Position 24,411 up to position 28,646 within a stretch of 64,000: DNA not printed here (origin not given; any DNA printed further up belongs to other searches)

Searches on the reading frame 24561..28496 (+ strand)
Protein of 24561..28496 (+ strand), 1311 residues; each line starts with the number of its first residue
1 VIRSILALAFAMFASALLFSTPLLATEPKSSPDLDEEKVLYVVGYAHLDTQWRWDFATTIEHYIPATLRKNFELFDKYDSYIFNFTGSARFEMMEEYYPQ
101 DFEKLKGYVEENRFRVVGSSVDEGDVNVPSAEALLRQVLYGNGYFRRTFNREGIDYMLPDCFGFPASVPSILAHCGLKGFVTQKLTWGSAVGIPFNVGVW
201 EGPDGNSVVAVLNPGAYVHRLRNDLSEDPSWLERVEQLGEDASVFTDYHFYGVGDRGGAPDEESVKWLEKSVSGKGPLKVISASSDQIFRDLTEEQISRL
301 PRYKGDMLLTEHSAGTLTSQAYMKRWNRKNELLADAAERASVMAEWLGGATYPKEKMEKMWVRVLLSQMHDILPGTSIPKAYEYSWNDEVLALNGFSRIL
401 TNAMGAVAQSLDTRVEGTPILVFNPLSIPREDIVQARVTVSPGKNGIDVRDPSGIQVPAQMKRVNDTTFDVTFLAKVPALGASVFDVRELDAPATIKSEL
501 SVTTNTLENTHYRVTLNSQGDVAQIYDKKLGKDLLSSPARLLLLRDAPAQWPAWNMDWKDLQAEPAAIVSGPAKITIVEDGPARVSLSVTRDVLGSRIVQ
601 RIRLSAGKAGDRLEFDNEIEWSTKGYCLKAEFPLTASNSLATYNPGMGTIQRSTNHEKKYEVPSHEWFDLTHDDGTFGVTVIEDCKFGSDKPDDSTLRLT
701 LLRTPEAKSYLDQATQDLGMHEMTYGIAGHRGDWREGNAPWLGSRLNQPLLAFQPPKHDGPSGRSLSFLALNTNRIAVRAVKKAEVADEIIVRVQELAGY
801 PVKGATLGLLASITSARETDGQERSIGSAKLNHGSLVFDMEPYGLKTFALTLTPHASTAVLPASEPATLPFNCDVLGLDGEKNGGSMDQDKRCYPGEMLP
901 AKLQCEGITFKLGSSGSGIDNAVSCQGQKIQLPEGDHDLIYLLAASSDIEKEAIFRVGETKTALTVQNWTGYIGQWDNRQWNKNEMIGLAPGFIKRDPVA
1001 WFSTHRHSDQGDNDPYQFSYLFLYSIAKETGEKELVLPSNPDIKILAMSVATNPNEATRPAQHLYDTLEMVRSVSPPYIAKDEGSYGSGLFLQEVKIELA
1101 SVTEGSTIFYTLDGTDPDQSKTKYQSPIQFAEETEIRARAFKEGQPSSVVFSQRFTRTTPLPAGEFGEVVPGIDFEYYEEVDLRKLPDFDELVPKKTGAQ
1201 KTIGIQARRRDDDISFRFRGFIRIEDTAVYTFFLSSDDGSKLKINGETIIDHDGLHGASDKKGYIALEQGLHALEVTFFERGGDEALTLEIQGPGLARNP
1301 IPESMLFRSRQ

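Call 62: search_protein_families(library=pfam, proteins=[window:24561-28496:+], max_evalue=0.00001)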
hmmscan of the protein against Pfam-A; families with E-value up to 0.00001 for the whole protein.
window:24561-28496:+ (1311 aa): 7 families
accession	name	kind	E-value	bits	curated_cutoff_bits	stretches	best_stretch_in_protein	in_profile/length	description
PF01074.27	Glyco_hydro_38N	-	2.9e-40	138.8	25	1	40-303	2-269/270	Glycosyl hydrolases family 38 N-terminal domain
PF07748.19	Glyco_hydro_38C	-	1.4e-37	130.4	25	1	507-706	1-201/206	Glycosyl hydrolases family 38 C-terminal domain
PF09261.16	Alpha-mann_mid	-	2.4e-17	63.2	31.1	1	314-403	4-92/96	Alpha mannosidase middle domain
PF13290.12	CHB_HEX_C_1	-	6e-16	58.6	22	1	1088-1151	3-66/67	Chitobiase/beta-hexosaminidase C-terminal domain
PF13287.12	Fn3_assoc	-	6.9e-15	55.4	23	1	1097-1150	1-55/59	Fn3 associated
PF07691.17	PA14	-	3.5e-13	50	24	1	1210-1297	42-139/147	PA14 domain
PF17677.7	Glyco_hydro38C2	-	4.3e-06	27.2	22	0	776-848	2-72/72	Glycosyl hydrolases family 38 C-terminal beta sandwich domain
